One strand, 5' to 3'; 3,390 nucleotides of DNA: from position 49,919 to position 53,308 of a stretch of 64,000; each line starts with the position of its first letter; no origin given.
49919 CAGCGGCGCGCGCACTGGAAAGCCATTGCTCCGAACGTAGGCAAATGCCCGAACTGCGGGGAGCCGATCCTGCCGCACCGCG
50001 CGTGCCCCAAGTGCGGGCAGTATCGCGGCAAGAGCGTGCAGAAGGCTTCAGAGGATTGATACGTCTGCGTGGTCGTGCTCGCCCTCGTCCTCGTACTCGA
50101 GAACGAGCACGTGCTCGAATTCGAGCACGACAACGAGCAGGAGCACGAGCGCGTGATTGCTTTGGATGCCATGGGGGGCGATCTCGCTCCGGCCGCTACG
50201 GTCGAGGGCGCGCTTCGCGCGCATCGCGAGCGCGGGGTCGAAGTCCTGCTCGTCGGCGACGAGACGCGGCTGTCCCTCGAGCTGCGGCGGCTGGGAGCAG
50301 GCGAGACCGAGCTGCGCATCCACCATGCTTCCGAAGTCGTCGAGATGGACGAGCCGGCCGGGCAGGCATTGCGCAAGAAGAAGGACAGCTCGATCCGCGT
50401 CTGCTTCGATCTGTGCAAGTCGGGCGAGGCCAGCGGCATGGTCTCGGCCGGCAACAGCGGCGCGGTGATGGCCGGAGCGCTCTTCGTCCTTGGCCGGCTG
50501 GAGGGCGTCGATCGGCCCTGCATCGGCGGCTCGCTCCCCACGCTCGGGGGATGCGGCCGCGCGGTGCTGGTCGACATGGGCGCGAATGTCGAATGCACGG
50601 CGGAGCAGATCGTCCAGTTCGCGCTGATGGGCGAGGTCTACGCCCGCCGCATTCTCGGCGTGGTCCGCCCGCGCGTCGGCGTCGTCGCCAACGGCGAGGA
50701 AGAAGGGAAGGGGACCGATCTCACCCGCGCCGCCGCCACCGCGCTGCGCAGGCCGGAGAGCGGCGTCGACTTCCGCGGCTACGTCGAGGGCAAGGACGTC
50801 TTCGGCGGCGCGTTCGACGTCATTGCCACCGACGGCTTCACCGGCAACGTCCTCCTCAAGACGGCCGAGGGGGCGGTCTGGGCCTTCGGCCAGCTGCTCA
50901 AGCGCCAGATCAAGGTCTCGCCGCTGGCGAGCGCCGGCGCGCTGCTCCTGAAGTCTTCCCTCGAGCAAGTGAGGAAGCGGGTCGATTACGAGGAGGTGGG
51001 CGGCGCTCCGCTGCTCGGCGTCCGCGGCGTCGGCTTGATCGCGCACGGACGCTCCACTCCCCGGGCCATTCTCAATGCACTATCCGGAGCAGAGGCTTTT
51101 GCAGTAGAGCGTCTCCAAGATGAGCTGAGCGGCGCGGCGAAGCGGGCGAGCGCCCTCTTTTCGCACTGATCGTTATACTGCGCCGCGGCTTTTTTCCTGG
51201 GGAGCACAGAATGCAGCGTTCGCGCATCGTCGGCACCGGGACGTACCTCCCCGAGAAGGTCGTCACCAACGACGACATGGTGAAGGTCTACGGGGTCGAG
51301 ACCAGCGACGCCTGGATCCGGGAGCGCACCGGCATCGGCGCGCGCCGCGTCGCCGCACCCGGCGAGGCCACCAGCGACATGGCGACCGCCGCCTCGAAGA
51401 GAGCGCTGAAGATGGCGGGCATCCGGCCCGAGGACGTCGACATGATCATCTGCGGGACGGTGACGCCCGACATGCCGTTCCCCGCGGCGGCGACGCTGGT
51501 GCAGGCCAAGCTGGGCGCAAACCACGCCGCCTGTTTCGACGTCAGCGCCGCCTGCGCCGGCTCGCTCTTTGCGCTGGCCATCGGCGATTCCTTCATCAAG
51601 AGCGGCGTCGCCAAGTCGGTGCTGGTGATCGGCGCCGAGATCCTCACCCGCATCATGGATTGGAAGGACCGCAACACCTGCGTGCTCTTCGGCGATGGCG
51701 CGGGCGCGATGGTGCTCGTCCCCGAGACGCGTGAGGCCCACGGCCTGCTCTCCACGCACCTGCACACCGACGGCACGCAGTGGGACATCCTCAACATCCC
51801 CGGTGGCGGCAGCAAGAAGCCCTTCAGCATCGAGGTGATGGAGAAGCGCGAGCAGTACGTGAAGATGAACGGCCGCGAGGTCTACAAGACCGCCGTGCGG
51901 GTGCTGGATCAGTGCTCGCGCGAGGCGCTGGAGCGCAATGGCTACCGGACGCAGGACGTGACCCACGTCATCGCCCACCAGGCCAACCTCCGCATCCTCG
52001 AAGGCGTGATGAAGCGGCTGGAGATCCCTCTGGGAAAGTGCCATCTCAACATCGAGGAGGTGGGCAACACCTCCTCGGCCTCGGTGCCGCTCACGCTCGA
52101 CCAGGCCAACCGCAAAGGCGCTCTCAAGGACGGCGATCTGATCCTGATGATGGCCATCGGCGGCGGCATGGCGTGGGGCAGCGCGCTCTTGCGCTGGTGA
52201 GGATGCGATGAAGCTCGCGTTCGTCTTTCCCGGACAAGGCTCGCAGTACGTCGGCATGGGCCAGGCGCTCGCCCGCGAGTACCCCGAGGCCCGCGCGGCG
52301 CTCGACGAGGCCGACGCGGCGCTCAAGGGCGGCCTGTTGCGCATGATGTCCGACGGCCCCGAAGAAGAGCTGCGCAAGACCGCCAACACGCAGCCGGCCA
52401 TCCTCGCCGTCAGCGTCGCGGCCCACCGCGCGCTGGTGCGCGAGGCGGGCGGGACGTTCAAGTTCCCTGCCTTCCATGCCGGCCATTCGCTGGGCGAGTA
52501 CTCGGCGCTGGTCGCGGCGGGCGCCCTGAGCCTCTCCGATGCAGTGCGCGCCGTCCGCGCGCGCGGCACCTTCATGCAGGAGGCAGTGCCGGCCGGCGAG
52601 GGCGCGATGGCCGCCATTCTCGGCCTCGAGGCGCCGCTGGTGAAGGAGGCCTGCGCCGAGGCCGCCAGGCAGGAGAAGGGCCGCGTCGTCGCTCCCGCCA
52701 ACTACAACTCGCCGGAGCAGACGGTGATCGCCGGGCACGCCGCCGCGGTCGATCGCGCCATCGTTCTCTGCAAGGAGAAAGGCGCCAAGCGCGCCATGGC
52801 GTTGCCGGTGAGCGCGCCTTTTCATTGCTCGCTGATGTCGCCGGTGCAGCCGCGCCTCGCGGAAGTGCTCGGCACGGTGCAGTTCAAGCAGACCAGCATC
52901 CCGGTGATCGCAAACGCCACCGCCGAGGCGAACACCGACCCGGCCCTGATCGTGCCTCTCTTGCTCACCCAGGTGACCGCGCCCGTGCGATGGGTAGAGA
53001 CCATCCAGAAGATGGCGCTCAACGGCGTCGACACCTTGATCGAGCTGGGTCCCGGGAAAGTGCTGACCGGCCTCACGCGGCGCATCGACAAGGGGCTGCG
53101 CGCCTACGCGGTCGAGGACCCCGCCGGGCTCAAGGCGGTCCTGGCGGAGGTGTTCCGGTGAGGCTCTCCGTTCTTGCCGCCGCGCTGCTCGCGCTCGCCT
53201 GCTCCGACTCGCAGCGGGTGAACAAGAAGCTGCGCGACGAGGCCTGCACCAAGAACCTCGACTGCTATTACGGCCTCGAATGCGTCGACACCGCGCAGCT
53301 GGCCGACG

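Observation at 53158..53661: fabG slot of the fatty-acid synthesis cluster occupied by a translationally coupled Cys-repeat lipoprotein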

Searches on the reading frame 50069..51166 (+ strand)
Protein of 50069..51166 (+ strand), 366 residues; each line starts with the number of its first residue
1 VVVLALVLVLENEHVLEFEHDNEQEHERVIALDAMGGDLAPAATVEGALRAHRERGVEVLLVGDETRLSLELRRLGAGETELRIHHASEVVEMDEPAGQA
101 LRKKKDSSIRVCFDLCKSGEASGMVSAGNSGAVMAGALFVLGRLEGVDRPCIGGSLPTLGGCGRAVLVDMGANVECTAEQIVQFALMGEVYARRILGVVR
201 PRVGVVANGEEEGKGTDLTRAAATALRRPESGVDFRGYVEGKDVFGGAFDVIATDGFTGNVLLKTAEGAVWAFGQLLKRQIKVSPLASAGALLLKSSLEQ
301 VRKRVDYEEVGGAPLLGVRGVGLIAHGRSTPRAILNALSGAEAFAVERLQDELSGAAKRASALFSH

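Call 5: search_protein_families(library=pfam, proteins=[window:50069-51166:+], max_evalue=1)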
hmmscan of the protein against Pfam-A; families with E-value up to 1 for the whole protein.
window:50069-51166:+ (366 aa): 1 family
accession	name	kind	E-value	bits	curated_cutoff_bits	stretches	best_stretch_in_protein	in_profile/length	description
PF02504.20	FA_synthesis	-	6.3e-100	334.8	29.1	1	30-345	3-317/324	Fatty acid synthesis protein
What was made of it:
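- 50069..51169 (+): plsX. The true start is probably downstream of the 50068-50153 palindrome, because relatives are 342 aa. Pfam FA_synthesis E 6e-100 (call 5).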

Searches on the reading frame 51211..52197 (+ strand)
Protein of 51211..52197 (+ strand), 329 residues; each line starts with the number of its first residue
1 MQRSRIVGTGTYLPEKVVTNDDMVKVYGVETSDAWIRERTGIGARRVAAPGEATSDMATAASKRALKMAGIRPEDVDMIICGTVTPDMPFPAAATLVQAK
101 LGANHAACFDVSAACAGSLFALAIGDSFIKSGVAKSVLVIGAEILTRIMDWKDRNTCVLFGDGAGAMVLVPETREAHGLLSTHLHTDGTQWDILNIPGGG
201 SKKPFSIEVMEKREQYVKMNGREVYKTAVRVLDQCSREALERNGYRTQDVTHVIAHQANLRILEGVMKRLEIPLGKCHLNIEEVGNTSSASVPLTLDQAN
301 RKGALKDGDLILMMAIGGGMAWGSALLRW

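Call 5: search_protein_families(library=pfam, proteins=[window:51211-52197:+], max_evalue=1)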
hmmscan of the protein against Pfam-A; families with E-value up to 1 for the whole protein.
window:51211-52197:+ (329 aa): 9 families
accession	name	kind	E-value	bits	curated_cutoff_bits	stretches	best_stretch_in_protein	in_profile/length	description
PF08541.16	ACP_syn_III_C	-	1.1e-33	115.7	26.6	1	240-329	1-90/90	3-Oxoacyl-[acyl-carrier-protein (ACP)] synthase III C terminal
PF08545.16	ACP_syn_III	-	7.1e-31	106.4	24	1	109-188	1-80/80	3-Oxoacyl-[acyl-carrier-protein (ACP)] synthase III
PF00108.29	Thiolase_N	-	4.1e-12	46.5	26.4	1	39-148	8-118/260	Thiolase, N-terminal domain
PF07451.17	SpoVAD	-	0.00015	21.1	22.1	1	52-140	49-131/329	Stage V sporulation protein AD (SpoVAD)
PF22691.2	Thiolase_C_1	-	0.0006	20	28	1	52-79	14-41/144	Thiolase C-terminal domain-like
PF02801.28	Ketoacyl-synt_C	-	0.0034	17.8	20.8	1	56-81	25-50/119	Beta-ketoacyl synthase, C-terminal domain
PF00109.32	ketoacyl-synt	-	0.004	17.2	20.8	1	107-149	166-208/252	Beta-ketoacyl synthase, N-terminal domain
PF02797.21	Chal_sti_synt_C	-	0.013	15.9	27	1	221-323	31-143/151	Chalcone and stilbene synthases, C-terminal domain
PF08392.18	FAE1_CUT1_RppA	-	0.035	13.9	27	1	54-168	83-202/290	FAE1/Type III polyketide synthase-like protein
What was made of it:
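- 51211..52200 (+): fabH. Pfam ACP_syn_III and ACP_syn_III_C (call 5).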

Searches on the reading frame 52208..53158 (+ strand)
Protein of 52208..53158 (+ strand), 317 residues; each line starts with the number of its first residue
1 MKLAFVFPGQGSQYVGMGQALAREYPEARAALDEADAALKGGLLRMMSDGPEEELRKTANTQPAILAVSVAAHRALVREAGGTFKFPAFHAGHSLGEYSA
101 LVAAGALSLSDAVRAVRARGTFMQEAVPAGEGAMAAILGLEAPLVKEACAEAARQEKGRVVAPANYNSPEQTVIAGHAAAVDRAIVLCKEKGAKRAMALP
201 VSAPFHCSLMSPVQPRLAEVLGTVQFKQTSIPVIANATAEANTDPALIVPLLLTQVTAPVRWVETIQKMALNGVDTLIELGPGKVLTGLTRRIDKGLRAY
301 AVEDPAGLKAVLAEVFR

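Call 5: search_protein_families(library=pfam, proteins=[window:52208-53158:+], max_evalue=1)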
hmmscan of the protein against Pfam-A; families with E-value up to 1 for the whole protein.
window:52208-53158:+ (317 aa): 3 families
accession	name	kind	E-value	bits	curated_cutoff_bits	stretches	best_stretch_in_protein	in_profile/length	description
PF00698.26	Acyl_transf_1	-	1.4e-42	146.8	32.7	1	5-287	2-272/319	Acyl transferase domain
PF19631.4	Trypco2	-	0.15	12.8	24.2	0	32-93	3-60/78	Trypsin-co-occurring domain 2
PF00333.26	Ribosomal_S5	-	0.15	12.5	27.1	1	4-35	25-57/65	Ribosomal protein S5, N-terminal domain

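Call 6: search_protein_families(library=ncbifam, proteins=[window:52208-53158:+], max_evalue=1)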
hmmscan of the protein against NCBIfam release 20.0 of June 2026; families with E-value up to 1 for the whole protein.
window:52208-53158:+ (317 aa): 9 families
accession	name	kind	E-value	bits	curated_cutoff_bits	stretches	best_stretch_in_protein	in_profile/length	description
TIGR00128.1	fabD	equivalog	5.7e-102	341.1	260.9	1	1-295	1-288/290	ACP S-malonyltransferase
TIGR03131.1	malonate_mdcH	equivalog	1.2e-64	218.6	297.9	1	3-314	1-296/297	malonate decarboxylase subunit epsilon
NF045894.1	PKS_plus_SDR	equivalog_domain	2.5e-54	184.5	1740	1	2-293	531-814/1515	type I polyketide synthase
TIGR02813.1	omega_3_PfaA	subfamily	1.5e-44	151.3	1010.1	1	2-293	580-879/2582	polyketide-type polyunsaturated fatty acid synthase PfaA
NF037940.1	PKS_MbtD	equivalog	8.9e-27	93.5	1150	1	2-281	91-361/978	mycobactin polyketide synthase MbtD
NF037941.1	PKS_NbtC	equivalog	1.7e-23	82.6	1150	1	2-281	96-371/1027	nocobactin polyketide synthase NbtC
NF040607.1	mycolic_Pks13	equivalog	4.3e-21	74.1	2100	1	4-285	666-945/1680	polyketide synthase Pks13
NF041183.1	Pks2_ls1_myc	equivalog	3.3e-19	67.3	2400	1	5-297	535-817/2086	sulfolipid-1 biosynthesis phthioceranic/hydroxyphthioceranic acid synthase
TIGR02451.1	anti_sig_ChrR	subfamily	0.11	12.2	124.5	1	167-268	17-115/216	ChrR family anti-sigma-E factor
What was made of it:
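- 52208..53161 (+): fabD (malonyl-CoA:ACP transacylase). It is the invariant upstream partner of X. TIGR00128 at 341 bits against a cut-off of 260.9 (call 6).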

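Call 25: find_homologous_proteins(query=window:52208-53158:+, max_evalue=1e-30)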
Query window:52208-53158:+ (317 aa): 8000 proteins with E <= 1e-30 among 8000 candidates; the best 120 are listed.
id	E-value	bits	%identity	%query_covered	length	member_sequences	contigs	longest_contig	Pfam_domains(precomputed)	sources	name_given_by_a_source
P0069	2.0e-196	670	100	100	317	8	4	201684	PF00698.27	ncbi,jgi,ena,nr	ncbi:MAG: ACP S-malonyltransferase [Deltaproteobacteria bacterium]|nr:MAG: ACP S-malonyltransferase 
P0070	3.0e-179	613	91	100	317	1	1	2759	PF00698.27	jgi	jgi:[acyl-carrier-protein] S-malonyltransferase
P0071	2.1e-171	588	86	100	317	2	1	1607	PF00698.27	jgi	jgi:[acyl-carrier-protein] S-malonyltransferase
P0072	1.9e-170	584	85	100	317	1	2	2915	PF00698.27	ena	-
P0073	3.9e-170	583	86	100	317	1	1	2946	PF00698.27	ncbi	ncbi:MAG: ACP S-malonyltransferase [Myxococcales bacterium]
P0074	4.5e-170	583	85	100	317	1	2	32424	PF00698.27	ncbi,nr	ncbi:MAG: ACP S-malonyltransferase [Myxococcales bacterium]|nr:ACP S-malonyltransferase [Myxococcale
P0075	7.6e-169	579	84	100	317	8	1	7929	PF00698.27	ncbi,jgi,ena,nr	ncbi:MAG: ACP S-malonyltransferase [Deltaproteobacteria bacterium]|nr:MAG: ACP S-malonyltransferase 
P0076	2.3e-168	578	85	100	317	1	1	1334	PF00698.27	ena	-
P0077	2.4e-168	577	84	100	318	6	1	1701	PF00698.27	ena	-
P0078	1.1e-167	575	85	100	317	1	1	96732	PF00698.27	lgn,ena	-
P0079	1.8e-167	575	84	100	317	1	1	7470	PF00698.27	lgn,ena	-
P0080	4.2e-167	573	83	100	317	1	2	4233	PF00698.27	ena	-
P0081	4.8e-167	573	83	100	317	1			PF00698.27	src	-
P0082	7.9e-167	572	85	100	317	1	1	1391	PF00698.27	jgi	jgi:[acyl-carrier-protein] S-malonyltransferase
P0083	2.1e-166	571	83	100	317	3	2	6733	PF00698.27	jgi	jgi:[acyl-carrier-protein] S-malonyltransferase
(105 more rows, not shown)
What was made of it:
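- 52208..53161 (+): It is 100% identical to P0069, annotated as ACP S-malonyltransferase from a Deltaproteobacteria MAG (call 25).
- Tried and rejected: It was saturated by the clade itself, with the top 120 hits all at 79% identity or more (call 25).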
